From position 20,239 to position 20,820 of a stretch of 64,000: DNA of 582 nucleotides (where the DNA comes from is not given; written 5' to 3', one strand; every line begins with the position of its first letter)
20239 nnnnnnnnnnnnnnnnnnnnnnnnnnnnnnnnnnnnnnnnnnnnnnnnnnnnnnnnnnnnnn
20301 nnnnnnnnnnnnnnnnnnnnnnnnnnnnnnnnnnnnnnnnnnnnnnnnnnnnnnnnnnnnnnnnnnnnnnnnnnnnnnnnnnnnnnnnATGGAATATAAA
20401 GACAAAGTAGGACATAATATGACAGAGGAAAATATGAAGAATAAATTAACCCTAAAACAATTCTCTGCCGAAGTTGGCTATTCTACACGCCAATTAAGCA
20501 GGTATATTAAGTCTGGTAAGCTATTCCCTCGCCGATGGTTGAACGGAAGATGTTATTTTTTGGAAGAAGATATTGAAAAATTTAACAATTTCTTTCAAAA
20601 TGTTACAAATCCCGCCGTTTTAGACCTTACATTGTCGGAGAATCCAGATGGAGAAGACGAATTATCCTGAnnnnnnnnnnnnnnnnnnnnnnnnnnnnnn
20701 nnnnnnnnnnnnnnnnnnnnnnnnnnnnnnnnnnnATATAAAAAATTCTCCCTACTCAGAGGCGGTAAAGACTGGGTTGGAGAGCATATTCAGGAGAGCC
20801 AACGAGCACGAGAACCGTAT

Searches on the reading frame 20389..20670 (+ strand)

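Call 4: search_protein_families(library=pfam, proteins=[window:20389-20670:+], max_evalue=1)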
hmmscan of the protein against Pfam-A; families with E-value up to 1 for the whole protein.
window:20389-20670:+ (93 aa): 8 families
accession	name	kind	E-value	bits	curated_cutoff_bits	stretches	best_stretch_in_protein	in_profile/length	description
PF12728.13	HTH_17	-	6.2e-06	26.8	27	1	20-65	2-46/51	Helix-turn-helix domain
PF13411.12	MerR_1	-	0.00024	21.6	21.6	1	21-65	2-46/69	MerR HTH family regulatory protein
PF00165.29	HTH_AraC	-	0.002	18.6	26.6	1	13-38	2-27/42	Bacterial regulatory helix-turn-helix proteins, AraC family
PF13338.12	AbiEi_4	-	0.013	16.1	25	1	20-45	14-38/49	Transcriptional regulator, AbiEi antitoxin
PF01381.28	HTH_3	-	0.014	15.8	23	1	17-41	7-31/55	Helix-turn-helix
PF00376.29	MerR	-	0.026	14.8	28.2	1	21-54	1-35/38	MerR family regulatory protein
PF07825.17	Exc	-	0.031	14.7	23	1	19-64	2-50/77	Excisionase-like protein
PF24606.1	CEMIP_beta-hel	-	0.086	13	27.3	1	52-73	84-105/212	CEMIP beta-helix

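Call 8: search_protein_families(library=phrogs, proteins=[window:20389-20670:+], max_evalue=0.01)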
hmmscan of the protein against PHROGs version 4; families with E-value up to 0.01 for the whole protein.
window:20389-20670:+ (93 aa): 5 families
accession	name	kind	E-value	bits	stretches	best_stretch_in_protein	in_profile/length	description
phrog_66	-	integration and excision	3.1e-08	34.7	1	5-66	79-140/412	excisionase and transcriptional regulator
phrog_629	-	integration and excision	0.0014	19.7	1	18-66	3-55/82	excisionase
phrog_1840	-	integration and excision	0.0024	19.3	1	19-76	6-63/90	excisionase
phrog_6620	-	integration and excision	0.0029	18.2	1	20-67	2-50/201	transposase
phrog_57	-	head and packaging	0.0031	18.4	1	11-47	4-40/199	terminase small subunit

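Call 118: search_protein_families(library=ncbifam, proteins=[window:20434-20670:+], max_evalue=0.01)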
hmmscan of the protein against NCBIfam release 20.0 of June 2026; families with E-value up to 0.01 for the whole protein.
window:20434-20670:+ (78 aa): 0 families
